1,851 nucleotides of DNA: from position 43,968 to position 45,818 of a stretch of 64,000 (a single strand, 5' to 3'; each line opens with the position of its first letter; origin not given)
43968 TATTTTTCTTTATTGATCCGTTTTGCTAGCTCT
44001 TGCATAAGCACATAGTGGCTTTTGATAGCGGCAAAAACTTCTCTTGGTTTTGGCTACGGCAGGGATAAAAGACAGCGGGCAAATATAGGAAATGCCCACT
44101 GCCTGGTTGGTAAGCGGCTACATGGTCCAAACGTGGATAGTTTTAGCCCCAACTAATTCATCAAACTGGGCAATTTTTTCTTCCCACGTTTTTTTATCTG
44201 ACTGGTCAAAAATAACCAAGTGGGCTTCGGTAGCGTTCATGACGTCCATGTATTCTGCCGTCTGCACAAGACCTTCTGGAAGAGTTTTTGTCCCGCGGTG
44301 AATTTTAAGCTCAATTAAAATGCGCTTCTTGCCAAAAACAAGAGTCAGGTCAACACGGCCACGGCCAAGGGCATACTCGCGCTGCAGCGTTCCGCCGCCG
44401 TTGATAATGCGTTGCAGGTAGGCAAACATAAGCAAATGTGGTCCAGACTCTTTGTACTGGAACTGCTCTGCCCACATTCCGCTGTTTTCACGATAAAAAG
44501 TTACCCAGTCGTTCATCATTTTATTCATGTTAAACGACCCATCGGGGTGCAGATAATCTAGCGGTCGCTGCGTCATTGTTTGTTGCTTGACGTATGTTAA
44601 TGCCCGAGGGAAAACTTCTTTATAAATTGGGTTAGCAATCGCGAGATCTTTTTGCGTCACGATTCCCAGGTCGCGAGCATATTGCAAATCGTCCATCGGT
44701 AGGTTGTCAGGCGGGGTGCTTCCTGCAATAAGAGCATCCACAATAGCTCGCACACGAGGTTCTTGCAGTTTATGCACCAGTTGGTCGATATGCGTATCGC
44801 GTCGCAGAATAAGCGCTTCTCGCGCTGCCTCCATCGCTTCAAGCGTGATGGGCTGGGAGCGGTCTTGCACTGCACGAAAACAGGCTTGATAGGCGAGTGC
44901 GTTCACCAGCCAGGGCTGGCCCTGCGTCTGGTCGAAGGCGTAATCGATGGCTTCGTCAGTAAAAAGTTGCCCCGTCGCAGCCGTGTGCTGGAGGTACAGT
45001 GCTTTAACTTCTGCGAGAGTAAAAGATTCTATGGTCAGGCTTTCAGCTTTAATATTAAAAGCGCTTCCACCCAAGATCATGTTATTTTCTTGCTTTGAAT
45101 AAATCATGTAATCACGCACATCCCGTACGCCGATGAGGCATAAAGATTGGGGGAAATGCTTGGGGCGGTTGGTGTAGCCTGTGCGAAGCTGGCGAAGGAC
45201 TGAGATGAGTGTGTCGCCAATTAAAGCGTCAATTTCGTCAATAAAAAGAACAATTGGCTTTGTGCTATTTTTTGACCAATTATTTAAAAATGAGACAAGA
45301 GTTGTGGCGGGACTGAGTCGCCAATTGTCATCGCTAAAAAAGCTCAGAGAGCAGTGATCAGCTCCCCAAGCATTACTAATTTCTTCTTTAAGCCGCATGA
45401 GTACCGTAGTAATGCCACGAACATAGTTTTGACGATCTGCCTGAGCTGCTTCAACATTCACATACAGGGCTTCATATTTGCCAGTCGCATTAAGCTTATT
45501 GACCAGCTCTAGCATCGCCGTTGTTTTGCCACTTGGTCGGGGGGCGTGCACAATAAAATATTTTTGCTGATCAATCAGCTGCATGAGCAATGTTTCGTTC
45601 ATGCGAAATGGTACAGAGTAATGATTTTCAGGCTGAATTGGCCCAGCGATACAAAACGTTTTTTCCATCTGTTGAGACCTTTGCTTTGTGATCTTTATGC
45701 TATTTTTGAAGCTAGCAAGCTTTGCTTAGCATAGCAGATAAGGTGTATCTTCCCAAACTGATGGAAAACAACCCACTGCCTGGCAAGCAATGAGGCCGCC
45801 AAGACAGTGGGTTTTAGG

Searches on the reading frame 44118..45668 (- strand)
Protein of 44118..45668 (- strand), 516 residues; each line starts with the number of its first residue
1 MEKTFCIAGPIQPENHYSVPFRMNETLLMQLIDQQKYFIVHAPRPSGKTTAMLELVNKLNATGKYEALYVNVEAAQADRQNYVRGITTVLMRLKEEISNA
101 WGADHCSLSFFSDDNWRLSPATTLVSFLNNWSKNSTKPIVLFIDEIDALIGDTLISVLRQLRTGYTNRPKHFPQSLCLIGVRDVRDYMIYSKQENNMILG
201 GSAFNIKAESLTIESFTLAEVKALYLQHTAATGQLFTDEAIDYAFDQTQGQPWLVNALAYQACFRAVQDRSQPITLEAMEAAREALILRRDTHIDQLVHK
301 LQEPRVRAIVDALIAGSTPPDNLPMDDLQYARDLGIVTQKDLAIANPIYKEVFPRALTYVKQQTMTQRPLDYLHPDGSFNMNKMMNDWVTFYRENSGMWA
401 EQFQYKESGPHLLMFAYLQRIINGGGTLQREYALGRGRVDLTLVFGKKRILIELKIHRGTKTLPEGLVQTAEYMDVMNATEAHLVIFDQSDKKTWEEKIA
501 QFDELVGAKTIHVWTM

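Call 9: search_protein_families(library=pfam, proteins=[window:44118-45668:-], max_evalue=0.001)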
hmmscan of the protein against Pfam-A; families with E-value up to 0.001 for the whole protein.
window:44118-45668:- (516 aa): 8 families
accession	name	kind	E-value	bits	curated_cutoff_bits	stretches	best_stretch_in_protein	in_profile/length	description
PF14516.12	AAA_35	-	3.1e-07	30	27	1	10-315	5-290/331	AAA-like domain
PF13401.12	AAA_22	-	1.5e-06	29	27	1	34-187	4-129/130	AAA domain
PF01637.24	ATPase_2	-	0.0001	22.6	33.2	1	38-154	23-128/225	ATPase domain predominantly from Archaea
PF13173.12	AAA_14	-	0.00011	22.7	27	0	36-82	3-47/129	AAA domain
PF25199.1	nSTAND_NTPase5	-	0.00021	21.6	34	0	21-78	22-84/145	Novel STAND NTPase 5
PF00004.35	AAA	-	0.00029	21.7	21.2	0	40-153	3-73/131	ATPase family associated with various cellular activities (AAA)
PF13191.12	AAA_16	-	0.00046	21.2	32.6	0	36-150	25-145/167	AAA ATPase domain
PF24883.2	NPHP3_N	-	0.00096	19.8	24.8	0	34-158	21-146/164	Nephrocystin 3, N-terminal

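Call 40: search_protein_families(library=padloc, proteins=[window:44118-45668:-], max_evalue=0.01)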
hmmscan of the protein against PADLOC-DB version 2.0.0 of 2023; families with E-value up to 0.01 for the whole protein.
window:44118-45668:- (516 aa): 2 families
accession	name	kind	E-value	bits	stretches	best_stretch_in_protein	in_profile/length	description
PDLC03853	LmuA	-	9.1e-06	22.7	1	414-510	529-625/655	-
PDLC04787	PDC-S01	-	0.0089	12.9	0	28-82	20-76/412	-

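Call 41: search_protein_families(library=ncbifam, proteins=[window:44118-45668:-], max_evalue=0.001)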
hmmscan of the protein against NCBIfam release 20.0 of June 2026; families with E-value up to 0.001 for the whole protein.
window:44118-45668:- (516 aa): 0 families
